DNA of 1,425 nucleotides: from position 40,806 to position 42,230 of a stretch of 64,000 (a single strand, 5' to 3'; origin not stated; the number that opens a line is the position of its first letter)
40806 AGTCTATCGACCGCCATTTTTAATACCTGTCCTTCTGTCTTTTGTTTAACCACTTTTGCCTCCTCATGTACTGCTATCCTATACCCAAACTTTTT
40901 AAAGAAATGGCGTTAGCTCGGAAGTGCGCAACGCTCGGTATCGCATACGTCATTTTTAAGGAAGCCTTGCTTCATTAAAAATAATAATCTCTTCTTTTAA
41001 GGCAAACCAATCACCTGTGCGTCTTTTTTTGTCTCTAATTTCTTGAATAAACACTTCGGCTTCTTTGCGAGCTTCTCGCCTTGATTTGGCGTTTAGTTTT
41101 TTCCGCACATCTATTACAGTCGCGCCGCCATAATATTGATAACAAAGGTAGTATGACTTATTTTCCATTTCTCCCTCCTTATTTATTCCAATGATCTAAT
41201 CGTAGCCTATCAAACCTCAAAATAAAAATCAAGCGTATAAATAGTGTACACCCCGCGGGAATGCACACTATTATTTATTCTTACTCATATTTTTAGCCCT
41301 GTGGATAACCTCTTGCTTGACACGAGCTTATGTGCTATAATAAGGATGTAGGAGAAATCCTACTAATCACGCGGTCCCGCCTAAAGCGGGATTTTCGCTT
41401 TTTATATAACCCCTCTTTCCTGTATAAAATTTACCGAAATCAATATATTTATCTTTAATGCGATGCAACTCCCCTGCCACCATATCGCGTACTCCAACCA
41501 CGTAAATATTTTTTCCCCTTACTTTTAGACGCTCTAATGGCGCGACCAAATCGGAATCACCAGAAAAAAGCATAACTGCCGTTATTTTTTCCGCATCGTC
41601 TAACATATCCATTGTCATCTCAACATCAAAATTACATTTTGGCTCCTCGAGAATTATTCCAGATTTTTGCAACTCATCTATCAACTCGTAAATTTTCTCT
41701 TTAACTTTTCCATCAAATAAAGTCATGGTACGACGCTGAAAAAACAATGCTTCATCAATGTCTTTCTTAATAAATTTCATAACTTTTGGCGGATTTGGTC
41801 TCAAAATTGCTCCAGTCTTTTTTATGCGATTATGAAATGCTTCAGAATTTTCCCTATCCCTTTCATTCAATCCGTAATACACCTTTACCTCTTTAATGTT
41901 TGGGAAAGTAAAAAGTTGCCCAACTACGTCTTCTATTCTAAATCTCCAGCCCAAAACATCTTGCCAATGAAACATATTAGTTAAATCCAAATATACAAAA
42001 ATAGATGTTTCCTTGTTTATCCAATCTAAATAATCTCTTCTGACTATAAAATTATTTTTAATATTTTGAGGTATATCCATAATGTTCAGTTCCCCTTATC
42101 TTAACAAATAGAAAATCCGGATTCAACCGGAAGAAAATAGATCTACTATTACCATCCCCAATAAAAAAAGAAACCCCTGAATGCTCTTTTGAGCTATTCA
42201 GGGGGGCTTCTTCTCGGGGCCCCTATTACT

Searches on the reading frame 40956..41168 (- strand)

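Call 12: search_protein_families(library=pfam, proteins=[window:40956-41168:-], max_evalue=0.01)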
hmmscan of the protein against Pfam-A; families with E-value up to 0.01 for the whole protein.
window:40956-41168:- (70 aa): 0 families

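Call 33: search_protein_families(library=padloc, proteins=[window:40956-41168:-], max_evalue=1)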
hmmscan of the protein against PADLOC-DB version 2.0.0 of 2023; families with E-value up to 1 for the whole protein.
window:40956-41168:- (70 aa): 1 family
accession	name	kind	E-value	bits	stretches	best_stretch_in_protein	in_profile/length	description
PDLC01832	CARF2--CARF_HEPN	-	0.021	12.1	1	12-54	300-338/416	-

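Call 34: search_protein_families(library=phrogs, proteins=[window:40956-41168:-], max_evalue=1)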
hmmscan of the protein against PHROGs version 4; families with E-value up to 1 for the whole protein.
window:40956-41168:- (70 aa): 3 families
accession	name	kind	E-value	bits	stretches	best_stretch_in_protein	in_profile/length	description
phrog_2414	-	head and packaging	0.07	13.9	1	16-52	53-89/199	terminase small subunit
phrog_4284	-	unknown function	0.093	13.5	1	24-60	120-156/171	-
phrog_2770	-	unknown function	0.26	12.9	1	2-45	16-60/74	-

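Call 35: search_protein_families(library=ncbifam, proteins=[window:40956-41168:-], max_evalue=1)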
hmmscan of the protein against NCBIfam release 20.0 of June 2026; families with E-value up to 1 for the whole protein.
window:40956-41168:- (70 aa): 0 families

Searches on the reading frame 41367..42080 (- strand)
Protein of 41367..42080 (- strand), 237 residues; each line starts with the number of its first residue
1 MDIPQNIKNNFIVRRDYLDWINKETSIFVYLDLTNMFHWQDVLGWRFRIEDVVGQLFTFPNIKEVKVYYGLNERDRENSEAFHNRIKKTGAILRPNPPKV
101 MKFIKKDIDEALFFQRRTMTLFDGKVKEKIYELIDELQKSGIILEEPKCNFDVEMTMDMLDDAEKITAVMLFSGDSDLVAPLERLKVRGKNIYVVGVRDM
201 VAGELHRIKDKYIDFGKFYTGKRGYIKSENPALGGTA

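Call 12: search_protein_families(library=pfam, proteins=[window:41367-42080:-], max_evalue=0.01)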
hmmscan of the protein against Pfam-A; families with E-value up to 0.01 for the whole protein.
window:41367-42080:- (237 aa): 1 family
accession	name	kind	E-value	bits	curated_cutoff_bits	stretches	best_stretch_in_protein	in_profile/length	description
PF01936.24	NYN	-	4e-16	60.3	24.2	1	130-214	48-143/145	NYN domain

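Call 13: find_homologous_proteins(query=window:41367-42080:-)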
Query window:41367-42080:- (237 aa): 671 proteins with E <= 0.001 among 972 candidates; the best 120 are listed.
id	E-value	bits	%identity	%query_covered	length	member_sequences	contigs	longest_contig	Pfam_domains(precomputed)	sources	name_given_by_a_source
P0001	6.7e-156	535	100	100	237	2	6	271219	PF01936.25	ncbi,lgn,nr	ncbi:MAG: NYN domain-containing protein [Candidatus Nealsonbacteria bacterium]|nr:NYN domain-contain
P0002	2.5e-134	464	86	100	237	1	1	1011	PF01936.25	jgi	-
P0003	6.5e-131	453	84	100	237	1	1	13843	PF01936.25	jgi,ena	-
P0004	8.9e-131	453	84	100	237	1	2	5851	PF01936.25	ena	-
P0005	3.3e-130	451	84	100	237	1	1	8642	PF01936.25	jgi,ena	-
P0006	3.8e-130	451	84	100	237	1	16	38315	PF01936.25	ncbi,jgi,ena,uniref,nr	ncbi:MAG: hypothetical protein COU42_00120 [Candidatus Nealsonbacteria bacterium CG10_big_fil_rev_8_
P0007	4.1e-130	451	83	100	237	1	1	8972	PF01936.25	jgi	-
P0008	6.8e-130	450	84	100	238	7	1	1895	PF01936.25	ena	-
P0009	1.0e-129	449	83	100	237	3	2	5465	PF01936.25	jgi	jgi:uncharacterized LabA/DUF88 family protein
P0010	2.6e-129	448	84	100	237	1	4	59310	PF01936.25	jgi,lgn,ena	jgi:uncharacterized LabA/DUF88 family protein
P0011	6.1e-129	447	83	100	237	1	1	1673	PF01936.25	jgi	jgi:uncharacterized LabA/DUF88 family protein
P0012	1.3e-128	446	83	100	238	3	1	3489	PF01936.25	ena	-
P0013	7.8e-128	443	83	100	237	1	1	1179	PF01936.25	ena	-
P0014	1.1e-127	443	81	100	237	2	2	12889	PF01936.25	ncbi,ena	-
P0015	3.3e-127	441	81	100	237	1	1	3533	PF01936.25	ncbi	-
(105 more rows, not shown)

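Call 15: find_related_loci(query=window:41367-42080:-, collection=genome_contigs, flank=4000)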
Query window:41367-42080:- (237 aa) in genome_contigs; peptide patterns used: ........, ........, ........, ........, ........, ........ (x = any residue, [..] = any of these).
334 stretches matched a pattern; 156 encode a relative of the query (tblastn E <= 1e-3); the best 80 are kept; 80 distinct loci.
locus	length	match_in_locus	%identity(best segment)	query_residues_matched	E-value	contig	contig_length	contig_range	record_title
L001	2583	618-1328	83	1-237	7e-142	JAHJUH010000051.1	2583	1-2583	MAG: Patescibacteria group bacterium isolate OS_PC_MetaG.mb.97 OS_PC_MetaG.mb.97_k141_167813, whole genome shotgun seque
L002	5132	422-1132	84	1-237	6e-135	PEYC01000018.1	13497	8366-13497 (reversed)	MAG: Candidatus Nealsonbacteria bacterium CG08_land_8_20_14_0_20_36_22 CG08_land_8_20_14_0.20_scaffold_2581_c, whole gen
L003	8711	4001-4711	81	1-237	2e-132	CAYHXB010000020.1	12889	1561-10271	MAG TPA_asm: uncultured Candidatus Saccharibacteria bacterium isolate ERP119705_co17_969 genome assembly, contig: NODE_6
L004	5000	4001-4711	82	1-237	7e-131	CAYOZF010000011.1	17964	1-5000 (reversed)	MAG TPA_asm: uncultured Candidatus Saccharibacteria bacterium isolate binchicken_co34_539 genome assembly, contig: NODE_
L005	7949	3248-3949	83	1-237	1e-130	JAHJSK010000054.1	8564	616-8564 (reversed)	MAG: Patescibacteria group bacterium isolate OS_PC_MetaG.mb.199 OS_PC_MetaG.mb.199_k141_353307, whole genome shotgun seq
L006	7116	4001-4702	82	1-237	4e-130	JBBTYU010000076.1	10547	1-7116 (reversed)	MAG: Patescibacteria group bacterium isolate H32-bin107_1 H32_bin107_1_000000000076, whole genome shotgun sequence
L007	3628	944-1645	81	1-237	2e-131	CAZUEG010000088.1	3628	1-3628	MAG TPA_asm: uncultured Candidatus Saccharibacteria bacterium isolate binchicken_co387_178 genome assembly, contig: NODE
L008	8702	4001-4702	78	1-237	5e-126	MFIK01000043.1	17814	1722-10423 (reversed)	MAG: Candidatus Giovannonibacteria bacterium RIFCSPLOWO2_02_FULL_43_54 rifcsplowo2_02_scaffold_7661, whole genome shotgu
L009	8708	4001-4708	78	1-237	3e-125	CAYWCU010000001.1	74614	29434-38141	MAG TPA_asm: uncultured Candidatus Saccharibacteria bacterium isolate binchicken_co132_51 genome assembly, contig: NODE_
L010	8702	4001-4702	77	1-237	2e-124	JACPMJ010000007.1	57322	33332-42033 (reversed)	MAG: Candidatus Uhrbacteria bacterium isolate NC_groundwater_546_Ag_S-0.1um_45_9 S35_SO-1_scaffold_12350, whole genome s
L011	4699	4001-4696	78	1-235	4e-124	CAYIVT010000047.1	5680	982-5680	MAG TPA_asm: uncultured Candidatus Saccharibacteria bacterium isolate ERP119705_co9_166 genome assembly, contig: NODE_23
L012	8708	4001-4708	78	1-237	5e-124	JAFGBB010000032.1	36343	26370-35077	MAG: Candidatus Wolfebacteria bacterium isolate Zod_Metabat.1002 k87_13780164, whole genome shotgun sequence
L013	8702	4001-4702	77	1-237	8e-124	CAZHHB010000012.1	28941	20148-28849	MAG TPA_asm: uncultured Candidatus Saccharibacteria bacterium isolate ERP113451_co1_453 genome assembly, contig: NODE_18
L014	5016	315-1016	77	1-237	1e-123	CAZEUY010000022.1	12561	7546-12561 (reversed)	MAG TPA_asm: uncultured Candidatus Saccharibacteria bacterium isolate SRP178699_co2_75 genome assembly, contig: NODE_454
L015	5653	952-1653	77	1-237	3e-123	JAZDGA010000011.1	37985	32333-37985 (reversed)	MAG: Candidatus Vogelbacteria bacterium isolate MEGAHIT-group-0.230 k141_275166, whole genome shotgun sequence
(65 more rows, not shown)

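Call 19: find_encoding_contigs(protein=P0001, flank=3000, max_places=10)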
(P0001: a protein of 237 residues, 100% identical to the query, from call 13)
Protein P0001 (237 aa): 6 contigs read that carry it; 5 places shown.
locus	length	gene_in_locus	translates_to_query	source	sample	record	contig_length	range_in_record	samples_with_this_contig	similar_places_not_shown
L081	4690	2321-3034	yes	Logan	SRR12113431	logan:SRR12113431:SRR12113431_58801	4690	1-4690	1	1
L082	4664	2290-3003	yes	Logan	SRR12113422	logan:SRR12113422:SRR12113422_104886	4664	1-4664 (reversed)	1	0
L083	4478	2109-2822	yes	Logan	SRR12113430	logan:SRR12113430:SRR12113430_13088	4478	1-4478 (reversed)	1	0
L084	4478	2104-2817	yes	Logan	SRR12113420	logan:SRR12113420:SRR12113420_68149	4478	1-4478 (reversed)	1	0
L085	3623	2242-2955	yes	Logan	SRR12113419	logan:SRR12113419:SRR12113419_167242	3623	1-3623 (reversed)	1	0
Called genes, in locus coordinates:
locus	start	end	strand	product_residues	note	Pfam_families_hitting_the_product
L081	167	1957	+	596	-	PF13522:GATase_6, PF13537:GATase_7, PF01380:SIS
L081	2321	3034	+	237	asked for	PF01936:NYN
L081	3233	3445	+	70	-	-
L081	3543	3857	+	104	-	-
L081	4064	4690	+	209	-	?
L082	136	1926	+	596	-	PF13522:GATase_6, PF13537:GATase_7, PF01380:SIS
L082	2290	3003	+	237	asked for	PF01936:NYN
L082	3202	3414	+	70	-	-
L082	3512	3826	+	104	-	-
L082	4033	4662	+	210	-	?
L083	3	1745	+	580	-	?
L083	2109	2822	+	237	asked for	PF01936:NYN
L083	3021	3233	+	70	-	-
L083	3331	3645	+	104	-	-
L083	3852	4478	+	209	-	?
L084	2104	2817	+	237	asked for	PF01936:NYN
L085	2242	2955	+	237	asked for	PF01936:NYN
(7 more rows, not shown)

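Call 33: search_protein_families(library=padloc, proteins=[window:41367-42080:-], max_evalue=1)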
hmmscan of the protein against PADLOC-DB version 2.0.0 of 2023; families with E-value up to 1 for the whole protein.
window:41367-42080:- (237 aa): 2 families
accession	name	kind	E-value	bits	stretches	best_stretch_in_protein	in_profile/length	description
PDLC01154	NYN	-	2.7e-09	34.8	1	152-213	232-293/310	"LabA-like protein, NYN family nuclease"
PDLC04163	HEC-09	-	5.8e-05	20.8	1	150-194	105-151/203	-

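Call 34: search_protein_families(library=phrogs, proteins=[window:41367-42080:-], max_evalue=1)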
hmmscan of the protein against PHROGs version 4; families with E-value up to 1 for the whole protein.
window:41367-42080:- (237 aa): 1 family
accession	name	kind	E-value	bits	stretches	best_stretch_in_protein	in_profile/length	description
phrog_29131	-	unknown function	0.19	12.4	1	26-88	34-90/180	-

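Call 35: search_protein_families(library=ncbifam, proteins=[window:41367-42080:-], max_evalue=1)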
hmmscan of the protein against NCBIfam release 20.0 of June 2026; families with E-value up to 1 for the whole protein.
window:41367-42080:- (237 aa): 1 family
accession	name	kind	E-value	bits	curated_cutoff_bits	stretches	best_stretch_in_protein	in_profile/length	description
TIGR00288.1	TIGR00288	hypoth_equivalog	0.1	12.4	178.45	1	150-214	88-154/160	TIGR00288 family NYN domain-containing protein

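Call 36: find_encoding_contigs(protein=P0002, flank=3000, max_places=3)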
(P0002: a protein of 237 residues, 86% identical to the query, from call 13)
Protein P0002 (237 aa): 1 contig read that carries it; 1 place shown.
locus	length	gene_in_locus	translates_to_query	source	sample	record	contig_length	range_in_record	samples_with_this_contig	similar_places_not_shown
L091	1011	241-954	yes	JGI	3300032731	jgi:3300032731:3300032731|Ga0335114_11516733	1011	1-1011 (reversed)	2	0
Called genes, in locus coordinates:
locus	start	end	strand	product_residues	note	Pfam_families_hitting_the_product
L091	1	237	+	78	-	?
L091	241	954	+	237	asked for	PF01936:NYN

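Call 49: find_related_loci(query=window:41367-42080:-, collection=viral_contigs, flank=3000)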
Query window:41367-42080:- (237 aa) in viral_contigs; peptide patterns used: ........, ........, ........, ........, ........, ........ (x = any residue, [..] = any of these).
7 stretches matched a pattern, but none encodes a relative of the query by tblastn (E <= 1e-3).

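Call 85: search_solved_structures(query=window:41367-42080:-, max_evalue=1)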
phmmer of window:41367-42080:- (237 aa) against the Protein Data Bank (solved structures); distinct sequences matched with E-value up to 1: 2.
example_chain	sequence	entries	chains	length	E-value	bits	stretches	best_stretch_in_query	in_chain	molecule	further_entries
2qip_A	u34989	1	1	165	0.011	18.8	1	148-213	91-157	Protein of unknown function VPA0982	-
9v3a_A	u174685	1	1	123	0.029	17.4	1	124-219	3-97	Crystal structure of de novo designed serotonin binder SROb2_26_L7F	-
